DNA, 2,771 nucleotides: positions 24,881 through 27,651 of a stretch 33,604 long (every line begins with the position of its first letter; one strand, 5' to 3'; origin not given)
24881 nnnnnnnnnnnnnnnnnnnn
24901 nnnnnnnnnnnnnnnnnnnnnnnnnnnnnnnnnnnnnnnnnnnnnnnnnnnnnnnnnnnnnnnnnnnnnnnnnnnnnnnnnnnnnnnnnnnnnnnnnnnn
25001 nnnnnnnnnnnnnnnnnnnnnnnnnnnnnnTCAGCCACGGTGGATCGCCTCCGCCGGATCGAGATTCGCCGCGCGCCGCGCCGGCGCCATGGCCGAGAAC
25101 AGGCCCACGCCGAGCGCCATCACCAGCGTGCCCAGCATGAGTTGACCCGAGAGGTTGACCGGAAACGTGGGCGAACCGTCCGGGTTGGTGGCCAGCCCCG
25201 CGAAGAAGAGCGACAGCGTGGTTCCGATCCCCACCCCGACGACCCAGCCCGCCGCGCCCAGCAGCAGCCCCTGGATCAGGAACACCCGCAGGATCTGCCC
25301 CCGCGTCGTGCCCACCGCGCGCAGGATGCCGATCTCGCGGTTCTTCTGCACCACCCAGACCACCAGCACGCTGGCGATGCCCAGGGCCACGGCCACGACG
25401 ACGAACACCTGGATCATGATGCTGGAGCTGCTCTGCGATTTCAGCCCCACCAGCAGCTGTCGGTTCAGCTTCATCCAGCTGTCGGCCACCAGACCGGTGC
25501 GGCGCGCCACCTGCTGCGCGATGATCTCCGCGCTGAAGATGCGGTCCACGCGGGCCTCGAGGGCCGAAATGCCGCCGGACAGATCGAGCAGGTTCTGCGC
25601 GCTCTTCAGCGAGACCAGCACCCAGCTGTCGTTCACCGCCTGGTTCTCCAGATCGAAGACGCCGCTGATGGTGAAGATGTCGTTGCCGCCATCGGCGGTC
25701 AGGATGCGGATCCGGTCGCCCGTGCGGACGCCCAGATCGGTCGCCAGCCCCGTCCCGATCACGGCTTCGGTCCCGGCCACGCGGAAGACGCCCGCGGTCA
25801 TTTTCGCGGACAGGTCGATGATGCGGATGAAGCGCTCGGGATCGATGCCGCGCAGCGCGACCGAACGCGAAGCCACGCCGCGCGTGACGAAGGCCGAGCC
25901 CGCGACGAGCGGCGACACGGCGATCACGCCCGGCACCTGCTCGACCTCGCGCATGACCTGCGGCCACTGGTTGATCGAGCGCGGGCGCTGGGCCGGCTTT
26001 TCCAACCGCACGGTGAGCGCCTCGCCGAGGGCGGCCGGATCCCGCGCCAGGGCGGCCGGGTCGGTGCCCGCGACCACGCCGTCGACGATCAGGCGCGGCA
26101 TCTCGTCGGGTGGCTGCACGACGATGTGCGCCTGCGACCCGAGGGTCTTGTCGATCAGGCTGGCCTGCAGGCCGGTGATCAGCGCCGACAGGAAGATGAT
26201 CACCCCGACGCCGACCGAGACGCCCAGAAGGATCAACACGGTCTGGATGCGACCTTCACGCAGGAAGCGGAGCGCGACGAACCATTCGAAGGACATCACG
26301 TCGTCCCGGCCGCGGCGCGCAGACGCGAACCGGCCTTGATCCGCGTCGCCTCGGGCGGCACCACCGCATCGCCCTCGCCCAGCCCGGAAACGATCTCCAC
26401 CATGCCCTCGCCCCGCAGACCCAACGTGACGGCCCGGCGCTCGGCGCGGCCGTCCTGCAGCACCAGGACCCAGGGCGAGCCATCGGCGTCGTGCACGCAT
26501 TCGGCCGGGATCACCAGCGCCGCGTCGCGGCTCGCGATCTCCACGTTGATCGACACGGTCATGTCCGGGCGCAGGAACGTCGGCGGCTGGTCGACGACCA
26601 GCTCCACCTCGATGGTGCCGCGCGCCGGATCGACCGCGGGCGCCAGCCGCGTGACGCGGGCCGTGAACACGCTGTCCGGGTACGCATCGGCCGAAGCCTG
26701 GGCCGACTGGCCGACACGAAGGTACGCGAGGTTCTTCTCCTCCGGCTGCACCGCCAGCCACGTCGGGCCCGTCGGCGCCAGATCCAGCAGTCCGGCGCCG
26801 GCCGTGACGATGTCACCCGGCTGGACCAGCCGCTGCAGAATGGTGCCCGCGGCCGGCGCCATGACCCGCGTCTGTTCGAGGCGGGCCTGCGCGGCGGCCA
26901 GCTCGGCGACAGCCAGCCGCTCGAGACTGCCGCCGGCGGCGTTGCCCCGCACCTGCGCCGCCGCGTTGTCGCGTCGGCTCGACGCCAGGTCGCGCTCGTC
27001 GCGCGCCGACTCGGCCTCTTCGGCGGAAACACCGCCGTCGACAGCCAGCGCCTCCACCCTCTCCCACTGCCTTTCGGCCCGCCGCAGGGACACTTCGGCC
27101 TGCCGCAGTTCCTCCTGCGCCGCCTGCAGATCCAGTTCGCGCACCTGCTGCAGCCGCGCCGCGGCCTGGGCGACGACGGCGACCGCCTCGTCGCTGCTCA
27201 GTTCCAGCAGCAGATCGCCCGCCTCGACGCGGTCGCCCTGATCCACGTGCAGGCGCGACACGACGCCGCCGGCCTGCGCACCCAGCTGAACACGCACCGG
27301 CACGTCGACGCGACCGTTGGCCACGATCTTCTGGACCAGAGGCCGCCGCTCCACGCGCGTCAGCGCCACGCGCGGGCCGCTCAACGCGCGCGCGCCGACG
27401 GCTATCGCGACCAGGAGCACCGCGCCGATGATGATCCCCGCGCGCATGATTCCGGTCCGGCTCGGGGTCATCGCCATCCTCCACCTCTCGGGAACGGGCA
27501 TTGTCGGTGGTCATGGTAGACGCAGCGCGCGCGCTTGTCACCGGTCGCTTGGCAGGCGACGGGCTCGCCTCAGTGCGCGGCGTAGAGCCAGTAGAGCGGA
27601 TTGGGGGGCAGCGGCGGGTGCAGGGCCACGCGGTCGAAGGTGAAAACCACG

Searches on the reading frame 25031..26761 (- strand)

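Call 8: search_protein_families(library=pfam, proteins=[window:25031-26761:-], max_evalue=0.001)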
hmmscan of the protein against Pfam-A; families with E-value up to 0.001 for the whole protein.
window:25031-26761:- (576 aa): 2 families
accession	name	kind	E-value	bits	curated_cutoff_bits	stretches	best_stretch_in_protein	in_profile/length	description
PF02687.27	FtsX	-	1.4e-18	67.5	25.5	1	449-569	2-120/120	FtsX-like permease C-terminal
PF12704.14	MacB_PCD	-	3.8e-15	57.2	27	1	174-411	1-197/207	MacB-like periplasmic core domain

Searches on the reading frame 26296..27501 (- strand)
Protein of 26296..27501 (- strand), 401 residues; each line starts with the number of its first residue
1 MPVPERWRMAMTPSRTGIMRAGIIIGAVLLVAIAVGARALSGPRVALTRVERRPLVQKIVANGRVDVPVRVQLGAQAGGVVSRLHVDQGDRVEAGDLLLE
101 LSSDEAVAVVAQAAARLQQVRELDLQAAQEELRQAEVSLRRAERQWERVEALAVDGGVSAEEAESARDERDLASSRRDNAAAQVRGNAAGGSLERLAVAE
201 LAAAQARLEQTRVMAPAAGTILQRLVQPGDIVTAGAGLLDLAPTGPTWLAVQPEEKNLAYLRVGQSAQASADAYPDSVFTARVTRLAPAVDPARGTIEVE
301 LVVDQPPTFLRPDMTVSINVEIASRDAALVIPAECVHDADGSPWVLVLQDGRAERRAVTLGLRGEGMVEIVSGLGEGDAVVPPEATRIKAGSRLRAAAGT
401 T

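Call 8: search_protein_families(library=pfam, proteins=[window:26296-27501:-], max_evalue=0.001)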
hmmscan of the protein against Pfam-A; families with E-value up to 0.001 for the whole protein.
window:26296-27501:- (401 aa): 4 families
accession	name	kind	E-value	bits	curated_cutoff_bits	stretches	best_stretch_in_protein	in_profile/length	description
PF16576.10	HlyD_D23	-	1.1e-26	93.9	30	1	57-316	4-214/214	Barrel-sandwich domain of CusB or HlyD membrane-fusion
PF13437.12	HlyD_3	-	5.7e-19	69.3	22.2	1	213-312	2-105/106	HlyD family secretion protein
PF13533.13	Biotin_lipoyl_2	-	4.2e-07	30.1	29.8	1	75-101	5-31/32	Biotin-lipoyl like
PF00364.28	Biotin_lipoyl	-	6.1e-06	26.4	22.1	0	71-101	43-73/73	Biotin-requiring enzyme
